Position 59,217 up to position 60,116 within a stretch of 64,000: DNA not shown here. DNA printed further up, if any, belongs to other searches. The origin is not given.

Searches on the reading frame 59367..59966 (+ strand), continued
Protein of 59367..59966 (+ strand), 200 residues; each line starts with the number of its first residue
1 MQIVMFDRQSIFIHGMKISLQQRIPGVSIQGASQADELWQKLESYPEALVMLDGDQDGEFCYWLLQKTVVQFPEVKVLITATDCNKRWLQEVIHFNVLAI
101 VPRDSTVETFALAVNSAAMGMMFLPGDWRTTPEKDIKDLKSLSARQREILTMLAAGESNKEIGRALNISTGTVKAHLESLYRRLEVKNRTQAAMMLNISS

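Call 44: find_related_loci(query=A3, collection=genome_contigs, flank=4000)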
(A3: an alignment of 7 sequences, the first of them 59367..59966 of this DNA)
Query A3 (200 aa) in genome_contigs; peptide patterns used: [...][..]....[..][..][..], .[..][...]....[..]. (x = any residue, [..] = any of these).
139 stretches matched a pattern; 99 encode a relative of the query (tblastn E <= 1e-3); the best 80 are kept; 78 distinct loci.
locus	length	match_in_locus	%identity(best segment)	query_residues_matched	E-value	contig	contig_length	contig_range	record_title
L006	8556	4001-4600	96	1-200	5e-132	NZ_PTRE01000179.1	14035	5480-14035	Escherichia sp. MOD1-EC7003 MOD1-EC7003_179_length_14035_cov_104, whole genome shotgun sequence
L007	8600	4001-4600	96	1-200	2e-131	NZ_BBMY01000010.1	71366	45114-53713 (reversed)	Escherichia albertii NBRC 107761 = DSM 17582 strain NBRC 107761, whole genome shotgun sequence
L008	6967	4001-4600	95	1-200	8e-130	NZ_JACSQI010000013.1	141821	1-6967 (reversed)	Escherichia whittamii strain Sa2BVA5 NODE_13_length_141821_cov_9.152253, whole genome shotgun sequence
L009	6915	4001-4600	94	1-200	9e-129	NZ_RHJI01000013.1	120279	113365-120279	Escherichia sp. E1V33 1V33_13_consensus, whole genome shotgun sequence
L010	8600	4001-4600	93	1-200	2e-127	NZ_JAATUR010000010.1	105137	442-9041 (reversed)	Escherichia coli strain SCPM-O-B-8794 10length=105137, whole genome shotgun sequence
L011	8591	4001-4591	83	1-197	1e-110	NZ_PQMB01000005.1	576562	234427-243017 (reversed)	Citrobacter amalonaticus strain S646 scaffold5.1, whole genome shotgun sequence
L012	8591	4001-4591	78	1-197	1e-105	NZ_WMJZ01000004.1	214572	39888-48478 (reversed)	Intestinirhabdus alba strain BIT-B35 Scaffold4, whole genome shotgun sequence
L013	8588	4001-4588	77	1-196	1e-102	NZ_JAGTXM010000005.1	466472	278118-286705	Citrobacter amalonaticus strain ku-bf3 scaffold_4, whole genome shotgun sequence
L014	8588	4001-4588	77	1-196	2e-102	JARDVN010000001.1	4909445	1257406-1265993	Citrobacter amalonaticus strain AUH_CA_2023_1 contig_2, whole genome shotgun sequence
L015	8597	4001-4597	75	1-199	5e-101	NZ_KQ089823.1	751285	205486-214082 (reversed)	Citrobacter sp. MGH106 aetzL-supercont1.2, whole genome shotgun sequence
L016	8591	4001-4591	76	1-197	5e-101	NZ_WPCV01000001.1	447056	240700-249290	Citrobacter sp. On2M On2M_1, whole genome shotgun sequence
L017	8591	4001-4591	75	1-197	4e-100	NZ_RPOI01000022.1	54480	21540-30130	Citrobacter youngae strain CCUG 30791 citrobacter_youngae_CCUG30791T_0000022, whole genome shotgun sequence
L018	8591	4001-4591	75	1-197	2e-99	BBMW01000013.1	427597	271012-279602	Citrobacter werkmanii NBRC 105721 DNA, contig: CIWKM13, whole genome shotgun sequence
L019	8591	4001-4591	74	1-197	3e-99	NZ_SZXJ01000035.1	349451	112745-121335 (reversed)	Citrobacter sp. wls619 contig19, whole genome shotgun sequence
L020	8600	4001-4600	95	1-200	4e-131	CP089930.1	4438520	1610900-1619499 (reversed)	Escherichia coli strain E69 chromosome, complete genome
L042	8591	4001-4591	62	1-197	1e-79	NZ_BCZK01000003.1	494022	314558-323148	Klebsiella oxytoca NBRC 105695, whole genome shotgun sequence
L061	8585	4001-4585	46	1-195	2e-52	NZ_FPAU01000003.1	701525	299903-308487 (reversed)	Kosakonia arachidis strain Ah-143, whole genome shotgun sequence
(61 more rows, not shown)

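Call 46: profile_search(alignment_id=A2)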
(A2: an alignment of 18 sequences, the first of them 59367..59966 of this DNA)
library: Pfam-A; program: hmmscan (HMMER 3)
A. the first sequence (200 residues): domains with independent E <= 10: 19; with E <= 0.001: 5
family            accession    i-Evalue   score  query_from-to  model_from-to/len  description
GerE              PF00196.25    5.1e-22    77.7     140-195         1-56/57  Bacterial regulatory proteins, luxR family
Sigma70_r4_2      PF08281.18    9.2e-08    32.1     139-177         8-47/54  Sigma-70, region 4
HTH_38            PF13936.12    5.8e-06    26.4     142-174         5-38/44  Helix-turn-helix domain
Sigma70_r4        PF04545.22    9.3e-06    25.5     139-177         2-41/50  Sigma-70, region 4
HTH_24            PF13412.12     0.0005    20.0     146-180         5-41/48  Winged helix-turn-helix DNA-binding
HTH_23            PF13384.12     0.0019    18.4     145-174         6-35/50  Homeodomain-like domain
DUF6115           PF19610.4        0.01    16.7     141-174        95-128/134  Family of unknown function (DUF6115)
HTH_11            PF08279.18      0.014    15.7     145-180         1-39/55  HTH domain
HTH_28            PF13518.12      0.014    15.9     147-180         3-35/52  Helix-turn-helix domain
LexA_DNA_bind     PF01726.22      0.025    14.8     140-182         2-52/65  LexA DNA binding domain
HTH_5             PF01022.26      0.029    14.7     146-181         4-40/47  Bacterial regulatory protein, arsR family
HTH_7             PF02796.21      0.031    14.8     142-174         6-39/45  Helix-turn-helix domain of resolvase
HTH_68            PF22943.2        0.04    14.0     147-174         8-35/45  Putative helix-turn-helix domain
DUF2089           PF09862.15      0.075    13.2     160-186        20-46/47  Domain of unknown function (DUF2089)-HTH
Sigma70_ECF       PF07638.17      0.078    13.3     135-179       129-174/185  ECF sigma factor
HTH_AsnC-type     PF13404.12       0.17    12.1     157-175        18-36/42  AsnC-type helix-turn-helix domain
HTH_20            PF12840.13        0.2    12.1     147-182         7-44/51  Helix-turn-helix domain
HTH_HVO_0163_N    PF24266.1        0.43    11.1     160-189        20-49/70  HVO_0163, N-terminal HTH domain
NUMOD1            PF07453.19        1.3     9.8     157-177        17-37/37  NUMOD1 domain
B. every sequence of the alignment scanned on its own (18 sequences): families by number of members that match
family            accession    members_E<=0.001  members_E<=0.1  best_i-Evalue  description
GerE              PF00196.25                17              17        2.3e-22  Bacterial regulatory proteins, luxR family
Sigma70_r4_2      PF08281.18                13              15        3.3e-10  Sigma-70, region 4
Sigma70_r4        PF04545.22                10              14        5.2e-06  Sigma-70, region 4
Response_reg      PF00072.30                 8              11        4.3e-29  Response regulator receiver domain
HTH_38            PF13936.12                 8              11        1.5e-06  Helix-turn-helix domain
HTH_24            PF13412.12                 6              13        5.8e-05  Winged helix-turn-helix DNA-binding
HTH_23            PF13384.12                 4              13        3.3e-05  Homeodomain-like domain
HTH_28            PF13518.12                 2              11        5.5e-04  Helix-turn-helix domain
cREC_REC          PF20274.4                  1               1        1.2e-04  Cyclic-phosphate processing Receiver domain
HTH_7             PF02796.21                 0              11        1.8e-03  Helix-turn-helix domain of resolvase
DUF6115           PF19610.4                  0              11        3.3e-03  Family of unknown function (DUF6115)
DUF2089           PF09862.15                 0               8        4.4e-03  Domain of unknown function (DUF2089)-HTH
HTH_5             PF01022.26                 0               8        5.5e-03  Bacterial regulatory protein, arsR family
HTH_11            PF08279.18                 0               7        3.6e-03  HTH domain
LexA_DNA_bind     PF01726.22                 0               6        2.5e-02  LexA DNA binding domain
HTH_40            PF14493.12                 0               4        1.9e-02  Helix-turn-helix domain
HTH_68            PF22943.2                  0               4        3.1e-02  Putative helix-turn-helix domain
HTH_20            PF12840.13                 0               3        5.7e-03  Helix-turn-helix domain
HTH_29            PF13551.12                 0               3        6.2e-03  Winged helix-turn helix
Sigma70_ECF       PF07638.17                 0               3        5.5e-02  ECF sigma factor

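Call 48: predict_structure(alignment_id=A2)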
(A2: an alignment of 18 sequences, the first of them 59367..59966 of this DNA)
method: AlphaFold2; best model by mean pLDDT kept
length: 200 residues; sequences in the alignment: 18
mean_pLDDT: 87.4   pTM: 0.62
mean pLDDT of the five models: 87.4, 87.4, 87.0, 86.4, 86.1
residues with pLDDT >= 90: 126; 70-90: 54; 50-70: 11; < 50: 9
segments of 3 or more residues with pLDDT < 50: 129-136
pLDDT, mean of each block of 10 residues (from residue 1): 94 95 96 95 97 84 93 95 76 91 91 95 68 51 88 93 96 93 85 72
secondary structure, 60 per line:
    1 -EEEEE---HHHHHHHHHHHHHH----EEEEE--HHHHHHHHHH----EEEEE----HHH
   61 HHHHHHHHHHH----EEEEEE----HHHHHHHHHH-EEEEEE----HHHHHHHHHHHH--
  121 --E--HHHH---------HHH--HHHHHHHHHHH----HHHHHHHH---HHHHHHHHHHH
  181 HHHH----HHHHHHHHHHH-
elements in order: E2-6 H10-23 E28-32 H35-44 E49-53 H58-71 E76-81 H86-95 E97-102 H107-118 H126-129 H144-154 H159-166 H170-184 H189-199

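Call 57: fold_search(model_id=the predicted structure, library=pdb)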
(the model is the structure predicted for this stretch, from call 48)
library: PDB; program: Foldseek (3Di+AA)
matches with E <= 10: 1731; with E <= 0.001: 256
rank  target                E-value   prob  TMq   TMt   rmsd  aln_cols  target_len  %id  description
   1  4gvp_A                2.2e-12  1.00  0.55  0.53  11.4       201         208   24  Crystal Structure of the Response Regulator Protein VraR from Staphylococcus aureus (released 2013-05-08)
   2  5hev_B                2.3e-12  1.00  0.56  0.54  10.2       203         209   21  Crystal Structure of the beryllofluoride-activated LiaR from Enterococcus faecium (released 2016-11-16)
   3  5hev_A                5.1e-12  1.00  0.56  0.54  10.2       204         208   21  Crystal Structure of the beryllofluoride-activated LiaR from Enterococcus faecium (released 2016-11-16)
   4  6eo3_A                1.2e-11  1.00  0.57  0.56   6.5       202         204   22  Conformational dynamism for DNA interaction in Salmonella typhimurium RcsB response regulator. S207C P212121 (released 2017-11-15)
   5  5o8y_H                3.5e-11  1.00  0.61  0.59   5.8       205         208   21  Conformational dynamism for DNA interaction in Salmonella typhimurium RcsB response regulator. (released 2017-11-15)
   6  5hev_C                5.6e-11  1.00  0.55  0.53  12.1       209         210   20  Crystal Structure of the beryllofluoride-activated LiaR from Enterococcus faecium (released 2016-11-16)
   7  6eo3_B                1.1e-10  1.00  0.64  0.64   5.3       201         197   22  Conformational dynamism for DNA interaction in Salmonella typhimurium RcsB response regulator. S207C P212121 (released 2017-11-15)
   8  6zj2_B                1.2e-10  1.00  0.58  0.56   6.1       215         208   21  Structure of RcsB from Salmonella enterica serovar Typhimurium bound to promoter rprA in the presence of phosphomimeti (released 2021-02-17)
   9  4hye_A                1.4e-10  1.00  0.64  0.64   5.2       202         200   21  Crystal structure of a response regulator spr1814 from Streptococcus pneumoniae reveals unique interdomain contacts am (released 2013-06-05)
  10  5w43_A                1.8e-10  1.00  0.60  0.59   5.9       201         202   22  Structure of the two-component response regulator RcsB-DNA complex (released 2018-03-07)
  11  5o8y_C                1.9e-10  1.00  0.54  0.53   6.6       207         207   24  Conformational dynamism for DNA interaction in Salmonella typhimurium RcsB response regulator. (released 2017-11-15)
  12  6eo2                  2.1e-10  1.00  0.60  0.58   6.0       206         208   23  Conformational dynamism for DNA interaction in Salmonella typhimurium RcsB response regulator. S207C crossed (released 2017-11-15)
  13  5vxn_C                2.2e-10  1.00  0.60  0.59   5.9       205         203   23  Structure of two RcsB dimers bound to two parallel DNAs. (released 2018-03-07)
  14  5o8y_A                2.7e-10  1.00  0.59  0.57   6.0       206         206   22  Conformational dynamism for DNA interaction in Salmonella typhimurium RcsB response regulator. (released 2017-11-15)
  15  4ldz_A                3.6e-10  1.00  0.57  0.58   9.7       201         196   18  Crystal structure of the full-length response regulator DesR in the active state (released 2014-07-16)
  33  3klo_B                1.0e-08  1.00  0.52  0.48  10.6       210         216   18  Vibrio cholerae VpsT bound to c-di-GMP (released 2010-02-09)
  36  3kln_B                1.5e-08  1.00  0.52  0.49  10.3       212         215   19  Vibrio cholerae VpsT (released 2010-02-09)
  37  3kln_A                3.0e-08  1.00  0.50  0.46  10.7       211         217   19  Vibrio cholerae VpsT (released 2010-02-09)
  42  3kln_C                7.5e-08  1.00  0.51  0.48  10.7       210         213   19  Vibrio cholerae VpsT (released 2010-02-09)
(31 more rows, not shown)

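Call 64: search_protein_families(proteins=[L061:1910-3259:-, L061:1158-1544:+, L061:4741-5118:-, L061:5118-5594:-, L061:5588-6103:-, L061:6078-6539:-, L061:6526-7221:-, L061:7279-8058:-, L042:2883-3638:+], library=ncbifam, max_evalue=0.00001)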
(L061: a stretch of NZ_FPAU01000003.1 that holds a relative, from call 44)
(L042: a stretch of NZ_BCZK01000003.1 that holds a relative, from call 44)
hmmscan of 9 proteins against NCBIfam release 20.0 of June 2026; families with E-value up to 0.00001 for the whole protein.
L061:1910-3259:- (449 aa): 1 family
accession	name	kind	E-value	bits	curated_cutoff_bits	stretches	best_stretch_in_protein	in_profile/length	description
NF007246.0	PRK09692.1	domain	2.4e-81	273.5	434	1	29-431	7-397/413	integrase domain-containing protein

L061:1158-1544:+ (129 aa): 0 families

L061:4741-5118:- (125 aa): 0 families

L061:5118-5594:- (158 aa): 0 families

L061:5588-6103:- (171 aa): 0 families

L061:6078-6539:- (153 aa): 2 families
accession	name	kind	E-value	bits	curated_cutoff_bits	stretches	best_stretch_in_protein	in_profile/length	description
NF058676.1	BaGTA_endo_BgtA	equivalog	9.1e-40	136.5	315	1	13-149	7-146/220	gene transfer agent endolysin BgtA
NF051871.1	LysLocSpmX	equivalog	5.8e-28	98.2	700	1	13-153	10-152/430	lysozyme-family localization factor SpmX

L061:6526-7221:- (231 aa): 0 families

L061:7279-8058:- (259 aa): 0 families

L042:2883-3638:+ (252 aa): 223 families (the best 25 are shown)
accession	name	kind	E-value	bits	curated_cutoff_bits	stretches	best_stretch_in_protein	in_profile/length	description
NF009387.0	PRK12746.1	equivalog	7.8e-57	192.5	363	1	3-251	6-253/254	SDR family oxidoreductase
NF009388.0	PRK12747.1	equivalog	2.3e-52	178.1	376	1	3-250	4-250/252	short chain dehydrogenase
NF005559.1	PRK07231.1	subfamily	2.9e-46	158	215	1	2-251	3-248/249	glucose 1-dehydrogenase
TIGR01830.1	3oxo_ACP_reduc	equivalog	1.3e-45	155.9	297.75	1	6-250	1-238/239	3-oxoacyl-[acyl-carrier-protein] reductase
NF005975.0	PRK08063.1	equivalog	2.8e-45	154.6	328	1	1-250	2-246/250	enoyl-[acyl-carrier-protein] reductase FabL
NF009464.0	PRK12824.1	subfamily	1e-43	149.8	269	1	3-251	2-243/245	3-oxoacyl-ACP reductase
NF004198.0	PRK05653.1-3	equivalog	1.5e-42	145.8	296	1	3-252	7-248/248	3-oxoacyl-ACP reductase FabG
NF009466.0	PRK12826.1-2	subfamily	2.2e-42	145.2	222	1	2-251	2-245/248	3-oxoacyl-ACP reductase FabG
NF004197.0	PRK05653.1-1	equivalog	5.8e-41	140.7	332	1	2-251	6-247/249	3-oxoacyl-ACP reductase FabG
NF004200.0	PRK05653.1-5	equivalog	2.3e-40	138.7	273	1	4-250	3-241/242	3-oxoacyl-ACP reductase FabG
NF004791.0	PRK06138.1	equivalog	2.3e-40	138.5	312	1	2-250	4-249/252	SDR family oxidoreductase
NF004778.0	PRK06124.1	equivalog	8.2e-40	136.8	303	1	2-250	10-252/256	SDR family oxidoreductase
NF053542.1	FlxB_rubin_SDR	equivalog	1.2e-39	136.4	340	1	5-250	2-239/239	flexirubin biosynthesis SDR family reductase FlxB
NF005075.0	PRK06500.1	equivalog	1.3e-39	136.1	336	1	3-250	6-246/249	SDR family oxidoreductase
NF009384.0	PRK12743.1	equivalog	1.5e-39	135.8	264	1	3-251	6-248/258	SDR family oxidoreductase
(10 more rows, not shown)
